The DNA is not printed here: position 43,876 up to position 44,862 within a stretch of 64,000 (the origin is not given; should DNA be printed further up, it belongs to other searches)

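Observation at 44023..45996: GHKL ATPase fused to a Shedu/DUF4263-like PD-(D/E)xK domain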

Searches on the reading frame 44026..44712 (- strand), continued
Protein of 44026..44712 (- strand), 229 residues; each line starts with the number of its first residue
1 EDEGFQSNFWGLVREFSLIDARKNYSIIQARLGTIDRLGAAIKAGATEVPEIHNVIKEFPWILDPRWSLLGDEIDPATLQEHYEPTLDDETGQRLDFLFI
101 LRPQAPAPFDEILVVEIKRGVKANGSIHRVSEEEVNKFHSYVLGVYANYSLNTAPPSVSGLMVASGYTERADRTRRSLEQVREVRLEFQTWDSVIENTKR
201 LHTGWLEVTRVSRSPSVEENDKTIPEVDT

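Call 49: search_protein_families(library=pfam, proteins=[P0246, P0248, P0255, P0268, P0242, P0259, P0262, P0269, P0253, P0225], max_evalue=0.01)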
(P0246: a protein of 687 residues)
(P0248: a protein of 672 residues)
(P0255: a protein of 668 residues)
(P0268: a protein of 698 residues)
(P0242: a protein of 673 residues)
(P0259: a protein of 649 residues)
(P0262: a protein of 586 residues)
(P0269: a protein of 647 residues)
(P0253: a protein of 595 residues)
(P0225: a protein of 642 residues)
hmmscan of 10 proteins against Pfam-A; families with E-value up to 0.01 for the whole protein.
P0246 (687 aa): 3 families
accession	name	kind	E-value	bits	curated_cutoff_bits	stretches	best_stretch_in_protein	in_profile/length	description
PF13589.12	HATPase_c_3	-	5e-18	65.9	25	1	15-138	4-121/137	Histidine kinase-, DNA gyrase B-, and HSP90-like ATPase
PF02518.31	HATPase_c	-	8.5e-07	29.8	26.4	1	12-67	4-59/111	Histidine kinase-, DNA gyrase B-, and HSP90-like ATPase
PF14082.12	SduA_C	-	0.00063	20.4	27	0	502-594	6-63/159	Shedu protein SduA, C-terminal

P0248 (672 aa): 3 families
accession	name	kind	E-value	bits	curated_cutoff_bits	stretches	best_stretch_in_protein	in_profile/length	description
PF13589.12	HATPase_c_3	-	8.3e-21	74.9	25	1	27-164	5-114/137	Histidine kinase-, DNA gyrase B-, and HSP90-like ATPase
PF02518.31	HATPase_c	-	0.00095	20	26.4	1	26-84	7-55/111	Histidine kinase-, DNA gyrase B-, and HSP90-like ATPase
PF14082.12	SduA_C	-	0.0052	17.4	27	0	492-578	3-61/159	Shedu protein SduA, C-terminal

P0255 (668 aa): 2 families
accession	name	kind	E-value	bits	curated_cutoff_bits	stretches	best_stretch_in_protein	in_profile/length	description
PF13589.12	HATPase_c_3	-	4.8e-18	66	25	1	24-160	3-113/137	Histidine kinase-, DNA gyrase B-, and HSP90-like ATPase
PF02518.31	HATPase_c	-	1.5e-05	25.9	26.4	1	24-101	6-74/111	Histidine kinase-, DNA gyrase B-, and HSP90-like ATPase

P0268 (698 aa): 2 families
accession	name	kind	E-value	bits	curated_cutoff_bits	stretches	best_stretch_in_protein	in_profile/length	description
PF13589.12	HATPase_c_3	-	2.8e-18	66.7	25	1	33-144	4-98/137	Histidine kinase-, DNA gyrase B-, and HSP90-like ATPase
PF02518.31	HATPase_c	-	0.00098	20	26.4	1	30-95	4-56/111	Histidine kinase-, DNA gyrase B-, and HSP90-like ATPase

P0242 (673 aa): 3 families
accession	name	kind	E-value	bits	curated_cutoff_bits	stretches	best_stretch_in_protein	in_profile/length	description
PF13589.12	HATPase_c_3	-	4.9e-15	56.2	25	1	45-144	5-95/137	Histidine kinase-, DNA gyrase B-, and HSP90-like ATPase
PF02518.31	HATPase_c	-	4.6e-05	24.2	26.4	1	46-138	9-82/111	Histidine kinase-, DNA gyrase B-, and HSP90-like ATPase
PF09628.15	YvfG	-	0.0055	17.5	25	0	593-623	22-53/67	YvfG protein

P0259 (649 aa): 3 families
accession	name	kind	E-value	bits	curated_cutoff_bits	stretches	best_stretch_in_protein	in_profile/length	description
PF13589.12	HATPase_c_3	-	1.8e-15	57.6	25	1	27-142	5-112/137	Histidine kinase-, DNA gyrase B-, and HSP90-like ATPase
PF04313.20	HSDR_N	-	0.0034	17.7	25.1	1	510-554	120-162/198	Type I restriction enzyme R protein N terminus (HSDR_N)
PF13588.12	HSDR_N_2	-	0.0086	16.6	25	0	505-558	27-79/110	Type I restriction enzyme R protein N terminus (HSDR_N)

P0262 (586 aa): 6 families
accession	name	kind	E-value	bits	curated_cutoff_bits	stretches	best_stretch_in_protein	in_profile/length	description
PF13589.12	HATPase_c_3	-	5.2e-19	69.1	25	1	18-139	3-123/137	Histidine kinase-, DNA gyrase B-, and HSP90-like ATPase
PF14082.12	SduA_C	-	1.7e-08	35.3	27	1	439-572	5-158/159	Shedu protein SduA, C-terminal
PF02518.31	HATPase_c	-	2.3e-06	28.4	26.4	1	19-122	7-108/111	Histidine kinase-, DNA gyrase B-, and HSP90-like ATPase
PF13588.12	HSDR_N_2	-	5.7e-06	26.8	25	1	478-524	34-81/110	Type I restriction enzyme R protein N terminus (HSDR_N)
PF01939.22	NucS_C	-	0.00076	19.9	24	1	483-557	34-100/124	Endonuclease NucS C-terminal domain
PF04313.20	HSDR_N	-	0.0033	17.7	25.1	1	471-518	116-162/198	Type I restriction enzyme R protein N terminus (HSDR_N)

P0269 (647 aa): 2 families
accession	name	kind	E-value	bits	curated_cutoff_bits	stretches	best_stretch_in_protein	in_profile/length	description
PF13589.12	HATPase_c_3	-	2.1e-16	60.6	25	1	6-140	4-118/137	Histidine kinase-, DNA gyrase B-, and HSP90-like ATPase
PF02518.31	HATPase_c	-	0.0014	19.5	26.4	1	8-60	9-56/111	Histidine kinase-, DNA gyrase B-, and HSP90-like ATPase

P0253 (595 aa): 1 family
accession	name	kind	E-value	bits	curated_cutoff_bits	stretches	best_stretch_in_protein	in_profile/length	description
PF13589.12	HATPase_c_3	-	3.4e-07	30.8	25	1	35-101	49-117/137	Histidine kinase-, DNA gyrase B-, and HSP90-like ATPase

P0225 (642 aa): 4 families
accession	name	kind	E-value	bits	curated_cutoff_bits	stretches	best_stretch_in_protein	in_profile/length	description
PF13589.12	HATPase_c_3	-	1.7e-19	70.7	25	1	24-152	4-130/137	Histidine kinase-, DNA gyrase B-, and HSP90-like ATPase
PF02518.31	HATPase_c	-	0.0003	21.7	26.4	1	26-83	9-59/111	Histidine kinase-, DNA gyrase B-, and HSP90-like ATPase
PF01939.22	NucS_C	-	0.00064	20.1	24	1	526-596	33-93/124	Endonuclease NucS C-terminal domain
PF25794.1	SACS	-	0.00088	19.6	32.8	1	20-52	15-46/247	Sacsin domain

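Call 52: fold_search(model_id=the predicted structure, library=viral)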
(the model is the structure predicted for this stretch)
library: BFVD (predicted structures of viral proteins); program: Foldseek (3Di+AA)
matches with E <= 10: 601; with E <= 0.001: 0
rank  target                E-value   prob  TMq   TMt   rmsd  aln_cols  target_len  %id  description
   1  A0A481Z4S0            1.0e-03  1.00  0.35  0.19   4.9       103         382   16  DNA-directed RNA polymerase subunit 5 [Pithovirus LCPAC201]
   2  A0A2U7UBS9            2.5e-03  0.97  0.37  0.28   8.4       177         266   12  RNA polymerase rbp5 [Pandoravirus neocaledonia]
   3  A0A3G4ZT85            3.0e-03  1.00  0.33  0.29   6.1       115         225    9  Uncharacterized protein [Edafosvirus sp.]
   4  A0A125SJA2            3.0e-03  0.98  0.34  0.23   8.0       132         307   13  (no name in the UniProt tables at hand)
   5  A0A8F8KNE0            3.7e-03  0.97  0.35  0.29  10.4       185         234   10  DNA-directed RNA polymerase subunit 5 [Clandestinovirus]
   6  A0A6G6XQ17            3.9e-03  0.96  0.38  0.27   9.8       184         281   10  (no name in the UniProt tables at hand)
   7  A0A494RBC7            4.8e-03  0.94  0.34  0.41   8.6       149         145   17  (no name in the UniProt tables at hand)
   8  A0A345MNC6            7.0e-03  0.72  0.33  0.11  12.2       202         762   11  (no name in the UniProt tables at hand)
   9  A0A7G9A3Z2            1.2e-02  0.93  0.30  0.20   7.6       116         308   16  Uncharacterized protein [Bacteriophage sp.]
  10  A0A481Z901            1.3e-02  0.98  0.34  0.23   4.8       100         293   10  DNA-directed RNA polymerase subunit 5 [Pithovirus LCPAC202]
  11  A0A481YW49            1.3e-02  0.97  0.36  0.35   7.3       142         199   12  DNA-directed RNA polymerase subunit 5 [Marseillevirus LCMAC103]
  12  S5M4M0                1.7e-02  0.54  0.31  0.24   8.9       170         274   10  Uncharacterized protein [Bacillus phage JL]
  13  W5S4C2                2.0e-02  0.99  0.33  0.28   3.5       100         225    3  RNA polymerase II RPB5 subunit [Pithovirus sibericum]
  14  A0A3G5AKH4            2.1e-02  0.92  0.30  0.14   5.3       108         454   18  RPB5 subunit of DNA-directed RNA polymerase [Solumvirus sp.]
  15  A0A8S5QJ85            3.7e-02  0.94  0.43  0.30   6.3       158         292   14  Restriction endonuclease [Siphoviridae sp. ctezl47]
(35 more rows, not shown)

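Call 64: search_solved_structures(query=P0262, max_evalue=10, show_alignments=0)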
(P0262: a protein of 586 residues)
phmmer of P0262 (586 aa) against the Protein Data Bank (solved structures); distinct sequences matched with E-value up to 10: 113 (the best 60 are shown).
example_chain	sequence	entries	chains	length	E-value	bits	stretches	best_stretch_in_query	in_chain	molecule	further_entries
3k60_A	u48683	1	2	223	0.00034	22.6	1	50-157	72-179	Heat shock protein 86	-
9d9d_A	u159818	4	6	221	0.00064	21.7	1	52-147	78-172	Heat shock protein 90 homolog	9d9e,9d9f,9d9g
3h80_A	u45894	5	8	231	0.00071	21.5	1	50-159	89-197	Heat shock protein 83-1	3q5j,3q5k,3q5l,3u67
9msq_A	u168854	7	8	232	0.00071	21.5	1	52-147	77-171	Heat shock protein 90 homolog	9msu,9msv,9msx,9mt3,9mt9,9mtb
6cji_A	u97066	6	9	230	0.00072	21.5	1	52-147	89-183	Heat shock protein 90 homolog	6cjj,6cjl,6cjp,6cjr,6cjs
3o6o_A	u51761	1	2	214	0.0026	19.7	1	50-155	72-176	Heat shock protein 83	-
3omu_A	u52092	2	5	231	0.0031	19.4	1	50-155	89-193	Heat shock protein 83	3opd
6o1e_A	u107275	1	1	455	0.0037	19.2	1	22-116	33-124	MORC family CW-type zinc finger protein 3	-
2akp_A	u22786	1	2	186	0.0061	18.5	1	52-121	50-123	ATP-dependent molecular chaperone HSP82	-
8yjg_A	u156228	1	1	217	0.0073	18.2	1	52-117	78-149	ATP-dependent molecular chaperone HSC82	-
1am1_A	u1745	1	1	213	0.0076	18.2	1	52-121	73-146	HEAT SHOCK PROTEIN 90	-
1amw_A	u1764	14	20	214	0.0076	18.1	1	52-121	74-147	HEAT SHOCK PROTEIN 90 | HEAT SHOCK PROTEIN HSP82 | ATP-DEPENDENT MOLECULAR CHAPERONE HSP82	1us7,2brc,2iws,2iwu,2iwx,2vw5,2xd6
5f3k_A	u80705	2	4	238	0.008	18.1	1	51-112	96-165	Heat shock protein 75 kDa, mitochondrial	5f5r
2bre_A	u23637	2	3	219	0.008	18.1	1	52-121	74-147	ATP-DEPENDENT MOLECULAR CHAPERONE HSP82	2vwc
1ah6_A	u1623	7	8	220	0.0081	18.1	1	52-121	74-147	HEAT SHOCK PROTEIN 90 | ATP-DEPENDENT MOLECULAR CHAPERONE HSP82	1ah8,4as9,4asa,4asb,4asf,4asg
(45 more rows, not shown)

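Call 65: search_protein_families(library=pfam, alignment_id=A2, max_evalue=10)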
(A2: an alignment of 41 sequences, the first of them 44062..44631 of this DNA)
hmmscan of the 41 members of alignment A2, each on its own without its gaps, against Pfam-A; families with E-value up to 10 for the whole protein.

A. member 1, window:44062-44631:- (190 aa): 0 families

B. families by the number of members that match (of 41 scanned): 11 families
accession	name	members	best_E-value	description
PF22923.1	KIF2A-like_1st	4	0.021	Kinesin-like protein KIF2A-like, N-terminal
PF10335.14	DUF294_C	2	0.12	Putative nucleotidyltransferase substrate binding domain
PF02018.23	CBM_4_9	1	0.053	Carbohydrate binding domain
PF09378.16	HAS-barrel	1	0.059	HAS barrel domain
PF18029.7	Glyoxalase_6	1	0.095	Glyoxalase-like domain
PF24376.1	DUF7532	1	0.097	Family of unknown function (DUF7532)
PF16235.10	DUF4894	1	0.16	Domain of unknown function (DUF4894)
PF08479.16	POTRA_2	1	0.17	POTRA domain, ShlB-type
PF21740.2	DUF6866_C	1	0.18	Family of unknown function (DUF6866) C-terminal domain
PF19548.4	CHRDL_1_2_C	1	0.19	Chordin-like protein 1/2 C-terminal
PF24434.1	DUF7557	1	0.26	Family of unknown function (DUF7557)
